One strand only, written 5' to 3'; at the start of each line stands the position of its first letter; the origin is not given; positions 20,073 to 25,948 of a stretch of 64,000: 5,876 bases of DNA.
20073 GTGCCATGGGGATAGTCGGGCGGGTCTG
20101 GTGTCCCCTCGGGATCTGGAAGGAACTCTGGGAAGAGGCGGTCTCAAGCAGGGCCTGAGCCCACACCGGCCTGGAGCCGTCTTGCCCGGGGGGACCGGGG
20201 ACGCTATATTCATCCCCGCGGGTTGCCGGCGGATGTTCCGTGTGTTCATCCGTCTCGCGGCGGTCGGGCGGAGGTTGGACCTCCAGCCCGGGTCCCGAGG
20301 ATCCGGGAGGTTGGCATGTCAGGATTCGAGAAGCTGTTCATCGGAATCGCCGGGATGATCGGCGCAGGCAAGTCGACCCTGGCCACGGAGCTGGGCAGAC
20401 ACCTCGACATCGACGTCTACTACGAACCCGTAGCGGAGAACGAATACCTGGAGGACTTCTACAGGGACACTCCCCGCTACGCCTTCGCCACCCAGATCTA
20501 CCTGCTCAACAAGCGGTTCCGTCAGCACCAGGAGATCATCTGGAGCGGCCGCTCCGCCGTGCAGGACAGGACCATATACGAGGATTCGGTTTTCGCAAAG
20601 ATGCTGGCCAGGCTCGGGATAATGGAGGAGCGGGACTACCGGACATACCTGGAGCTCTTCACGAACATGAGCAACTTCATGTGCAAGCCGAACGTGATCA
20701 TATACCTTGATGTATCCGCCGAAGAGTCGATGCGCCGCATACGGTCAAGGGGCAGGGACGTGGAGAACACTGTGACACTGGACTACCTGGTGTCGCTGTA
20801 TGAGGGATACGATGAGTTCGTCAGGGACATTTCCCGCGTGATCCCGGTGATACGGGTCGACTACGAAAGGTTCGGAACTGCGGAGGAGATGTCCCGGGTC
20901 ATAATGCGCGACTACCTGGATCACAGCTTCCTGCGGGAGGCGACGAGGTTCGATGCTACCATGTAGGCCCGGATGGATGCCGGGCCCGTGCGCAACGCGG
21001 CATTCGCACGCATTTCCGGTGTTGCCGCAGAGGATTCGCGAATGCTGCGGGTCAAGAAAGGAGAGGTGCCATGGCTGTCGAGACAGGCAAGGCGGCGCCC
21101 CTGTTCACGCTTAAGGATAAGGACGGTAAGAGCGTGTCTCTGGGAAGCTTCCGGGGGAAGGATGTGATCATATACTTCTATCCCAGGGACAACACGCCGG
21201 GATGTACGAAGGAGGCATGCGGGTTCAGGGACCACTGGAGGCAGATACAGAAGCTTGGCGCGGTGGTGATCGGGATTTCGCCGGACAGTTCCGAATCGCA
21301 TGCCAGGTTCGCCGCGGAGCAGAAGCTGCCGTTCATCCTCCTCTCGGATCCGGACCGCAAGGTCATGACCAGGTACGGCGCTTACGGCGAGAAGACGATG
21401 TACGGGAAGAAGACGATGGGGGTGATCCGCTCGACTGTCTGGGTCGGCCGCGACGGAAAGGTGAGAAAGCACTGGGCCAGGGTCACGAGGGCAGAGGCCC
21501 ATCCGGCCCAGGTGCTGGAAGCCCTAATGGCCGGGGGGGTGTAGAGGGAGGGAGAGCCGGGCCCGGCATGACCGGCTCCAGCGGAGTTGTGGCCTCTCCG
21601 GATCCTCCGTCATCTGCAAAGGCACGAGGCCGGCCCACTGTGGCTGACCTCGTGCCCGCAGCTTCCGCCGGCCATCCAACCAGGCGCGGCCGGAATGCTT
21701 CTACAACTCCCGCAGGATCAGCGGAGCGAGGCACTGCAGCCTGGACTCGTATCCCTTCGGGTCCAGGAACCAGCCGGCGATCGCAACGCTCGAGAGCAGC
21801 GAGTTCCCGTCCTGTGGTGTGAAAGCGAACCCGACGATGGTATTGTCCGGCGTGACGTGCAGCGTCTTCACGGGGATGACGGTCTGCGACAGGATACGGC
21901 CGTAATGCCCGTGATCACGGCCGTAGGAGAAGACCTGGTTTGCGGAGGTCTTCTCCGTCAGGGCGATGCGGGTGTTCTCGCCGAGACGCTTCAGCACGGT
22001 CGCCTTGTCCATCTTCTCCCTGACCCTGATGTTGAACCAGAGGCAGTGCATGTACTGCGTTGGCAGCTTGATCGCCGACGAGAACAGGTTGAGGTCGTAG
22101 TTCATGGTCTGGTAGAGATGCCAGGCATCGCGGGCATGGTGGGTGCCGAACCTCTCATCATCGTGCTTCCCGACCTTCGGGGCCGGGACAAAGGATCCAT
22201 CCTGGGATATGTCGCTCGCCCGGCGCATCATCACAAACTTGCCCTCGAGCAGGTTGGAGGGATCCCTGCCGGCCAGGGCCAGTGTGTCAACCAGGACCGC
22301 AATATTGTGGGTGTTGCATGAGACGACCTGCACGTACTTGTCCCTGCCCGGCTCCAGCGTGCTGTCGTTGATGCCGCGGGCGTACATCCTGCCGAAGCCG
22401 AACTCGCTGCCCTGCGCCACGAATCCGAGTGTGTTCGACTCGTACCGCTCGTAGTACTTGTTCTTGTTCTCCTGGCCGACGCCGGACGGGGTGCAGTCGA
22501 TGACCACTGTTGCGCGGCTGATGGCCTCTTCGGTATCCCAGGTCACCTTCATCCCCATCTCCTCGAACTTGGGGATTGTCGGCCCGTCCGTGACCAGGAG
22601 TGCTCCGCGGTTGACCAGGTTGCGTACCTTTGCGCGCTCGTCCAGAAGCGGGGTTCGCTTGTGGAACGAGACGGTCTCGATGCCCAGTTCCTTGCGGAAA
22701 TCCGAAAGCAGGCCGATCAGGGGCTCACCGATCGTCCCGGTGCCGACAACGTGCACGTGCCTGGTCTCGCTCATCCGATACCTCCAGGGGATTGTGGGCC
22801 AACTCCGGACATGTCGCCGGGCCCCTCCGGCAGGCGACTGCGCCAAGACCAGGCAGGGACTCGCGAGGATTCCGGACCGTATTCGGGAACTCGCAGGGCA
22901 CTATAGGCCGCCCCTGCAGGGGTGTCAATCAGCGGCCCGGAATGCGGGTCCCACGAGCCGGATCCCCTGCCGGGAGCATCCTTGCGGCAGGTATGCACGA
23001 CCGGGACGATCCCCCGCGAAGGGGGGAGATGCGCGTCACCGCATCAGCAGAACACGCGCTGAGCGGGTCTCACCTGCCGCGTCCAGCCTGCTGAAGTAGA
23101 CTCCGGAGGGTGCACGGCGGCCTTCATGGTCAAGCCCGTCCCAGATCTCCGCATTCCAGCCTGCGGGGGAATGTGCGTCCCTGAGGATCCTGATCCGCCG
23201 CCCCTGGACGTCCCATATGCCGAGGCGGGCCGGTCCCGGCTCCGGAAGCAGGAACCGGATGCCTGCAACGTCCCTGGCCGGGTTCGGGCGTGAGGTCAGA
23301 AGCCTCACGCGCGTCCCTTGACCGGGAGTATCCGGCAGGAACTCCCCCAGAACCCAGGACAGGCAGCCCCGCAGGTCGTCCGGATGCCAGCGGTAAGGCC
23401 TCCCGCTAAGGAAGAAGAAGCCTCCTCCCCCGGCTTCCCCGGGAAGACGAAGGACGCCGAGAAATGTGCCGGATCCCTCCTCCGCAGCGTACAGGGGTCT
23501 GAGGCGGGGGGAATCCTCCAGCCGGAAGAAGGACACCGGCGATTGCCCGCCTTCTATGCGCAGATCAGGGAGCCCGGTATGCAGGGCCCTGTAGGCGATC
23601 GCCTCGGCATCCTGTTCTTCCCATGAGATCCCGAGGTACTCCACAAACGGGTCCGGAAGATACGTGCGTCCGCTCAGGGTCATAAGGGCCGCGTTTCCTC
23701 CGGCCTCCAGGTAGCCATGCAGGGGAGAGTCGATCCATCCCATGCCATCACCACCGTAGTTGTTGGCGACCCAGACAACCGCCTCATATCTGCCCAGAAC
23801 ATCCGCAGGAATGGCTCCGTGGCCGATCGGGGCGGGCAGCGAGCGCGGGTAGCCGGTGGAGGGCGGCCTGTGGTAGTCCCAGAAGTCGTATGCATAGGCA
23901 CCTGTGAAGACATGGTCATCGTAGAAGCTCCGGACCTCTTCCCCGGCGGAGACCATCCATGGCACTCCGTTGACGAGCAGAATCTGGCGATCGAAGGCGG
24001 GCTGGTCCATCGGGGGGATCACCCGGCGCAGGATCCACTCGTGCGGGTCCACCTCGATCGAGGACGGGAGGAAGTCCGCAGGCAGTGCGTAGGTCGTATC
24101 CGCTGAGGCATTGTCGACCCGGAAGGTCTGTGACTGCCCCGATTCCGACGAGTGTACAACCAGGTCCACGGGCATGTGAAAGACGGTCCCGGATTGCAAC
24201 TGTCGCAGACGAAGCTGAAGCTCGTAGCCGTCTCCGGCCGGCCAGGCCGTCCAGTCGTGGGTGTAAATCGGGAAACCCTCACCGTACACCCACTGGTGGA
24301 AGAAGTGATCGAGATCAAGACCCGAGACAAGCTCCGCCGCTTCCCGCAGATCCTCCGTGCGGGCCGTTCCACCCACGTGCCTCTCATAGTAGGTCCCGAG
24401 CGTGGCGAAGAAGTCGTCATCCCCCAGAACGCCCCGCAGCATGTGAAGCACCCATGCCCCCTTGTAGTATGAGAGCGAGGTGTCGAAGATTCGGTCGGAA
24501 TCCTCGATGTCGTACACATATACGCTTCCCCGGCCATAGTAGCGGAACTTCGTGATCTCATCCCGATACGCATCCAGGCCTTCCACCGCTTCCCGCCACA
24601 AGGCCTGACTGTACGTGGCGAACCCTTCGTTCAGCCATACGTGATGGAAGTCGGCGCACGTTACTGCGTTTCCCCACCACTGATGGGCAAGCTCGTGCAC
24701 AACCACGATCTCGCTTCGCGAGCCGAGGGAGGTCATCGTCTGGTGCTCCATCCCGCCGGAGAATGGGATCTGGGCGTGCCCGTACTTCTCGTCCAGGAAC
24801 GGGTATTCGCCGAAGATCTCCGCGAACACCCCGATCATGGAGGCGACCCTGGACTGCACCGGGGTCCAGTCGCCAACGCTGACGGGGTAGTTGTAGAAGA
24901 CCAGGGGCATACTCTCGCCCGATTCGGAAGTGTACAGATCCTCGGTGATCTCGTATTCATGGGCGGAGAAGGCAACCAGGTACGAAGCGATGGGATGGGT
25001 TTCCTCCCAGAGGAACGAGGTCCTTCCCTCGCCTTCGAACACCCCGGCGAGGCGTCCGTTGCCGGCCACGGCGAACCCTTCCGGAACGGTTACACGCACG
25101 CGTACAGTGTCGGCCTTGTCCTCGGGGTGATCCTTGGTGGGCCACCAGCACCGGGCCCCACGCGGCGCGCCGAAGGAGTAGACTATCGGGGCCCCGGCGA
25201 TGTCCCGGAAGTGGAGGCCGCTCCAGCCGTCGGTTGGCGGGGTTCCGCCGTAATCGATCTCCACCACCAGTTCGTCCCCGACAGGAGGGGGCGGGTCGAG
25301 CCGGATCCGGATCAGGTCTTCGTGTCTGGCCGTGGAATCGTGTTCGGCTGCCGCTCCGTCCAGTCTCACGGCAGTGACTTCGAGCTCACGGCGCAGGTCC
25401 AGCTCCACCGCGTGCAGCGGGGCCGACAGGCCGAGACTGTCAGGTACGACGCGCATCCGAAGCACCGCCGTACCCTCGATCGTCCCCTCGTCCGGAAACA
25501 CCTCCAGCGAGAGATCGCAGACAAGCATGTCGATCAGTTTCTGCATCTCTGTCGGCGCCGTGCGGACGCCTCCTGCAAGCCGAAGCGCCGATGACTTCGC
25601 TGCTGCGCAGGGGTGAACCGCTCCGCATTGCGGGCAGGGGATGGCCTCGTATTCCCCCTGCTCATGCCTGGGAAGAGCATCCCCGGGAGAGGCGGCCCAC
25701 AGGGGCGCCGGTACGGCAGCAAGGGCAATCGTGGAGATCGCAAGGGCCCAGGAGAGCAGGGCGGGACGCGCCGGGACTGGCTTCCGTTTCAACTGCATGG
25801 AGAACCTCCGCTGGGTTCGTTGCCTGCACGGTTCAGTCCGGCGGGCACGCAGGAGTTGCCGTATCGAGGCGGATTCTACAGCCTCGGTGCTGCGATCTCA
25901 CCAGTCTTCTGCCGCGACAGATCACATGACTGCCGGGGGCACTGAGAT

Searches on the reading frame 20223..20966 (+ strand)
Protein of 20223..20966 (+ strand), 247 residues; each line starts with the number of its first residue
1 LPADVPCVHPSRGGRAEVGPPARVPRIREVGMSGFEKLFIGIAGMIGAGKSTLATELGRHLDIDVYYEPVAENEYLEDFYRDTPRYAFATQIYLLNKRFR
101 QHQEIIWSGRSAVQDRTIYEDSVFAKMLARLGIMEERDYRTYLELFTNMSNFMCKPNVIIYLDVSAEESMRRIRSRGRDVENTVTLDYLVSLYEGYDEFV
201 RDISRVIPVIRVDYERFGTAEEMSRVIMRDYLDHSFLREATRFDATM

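Call 66: search_protein_families(library=pfam, proteins=[window:20223-20966:+], max_evalue=0.001)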
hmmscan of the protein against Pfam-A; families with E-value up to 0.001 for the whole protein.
window:20223-20966:+ (247 aa): 5 families
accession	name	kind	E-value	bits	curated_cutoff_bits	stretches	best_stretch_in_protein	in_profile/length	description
PF01712.25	dNK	-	5.7e-48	163.8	27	1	40-230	1-197/203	Deoxynucleoside kinase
PF13238.12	AAA_18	-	5e-08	33.9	29.4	1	40-177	1-112/128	AAA domain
PF02223.23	Thymidylate_kin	-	5e-07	30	27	1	143-201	104-164/185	Thymidylate kinase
PF13671.12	AAA_33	-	1.4e-05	25.9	27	1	43-181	5-123/143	AAA domain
PF13207.12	AAA_17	-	2.3e-05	25.1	27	0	154-185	100-134/136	AAA domain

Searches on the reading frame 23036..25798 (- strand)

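Call 7: search_protein_families(library=pfam, proteins=[window:23036-25798:-], max_evalue=0.001)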
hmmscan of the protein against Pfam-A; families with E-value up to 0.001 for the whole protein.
window:23036-25798:- (920 aa): 2 families
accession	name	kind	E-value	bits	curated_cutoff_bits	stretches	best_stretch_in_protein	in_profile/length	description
PF01433.26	Peptidase_M1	-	3.5e-28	99.1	27.7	1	361-503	66-218/218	Peptidase family M1 domain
PF17900.6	Peptidase_M1_N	-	2.7e-08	34.6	25.8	1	95-274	6-186/186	Peptidase M1 N-terminal domain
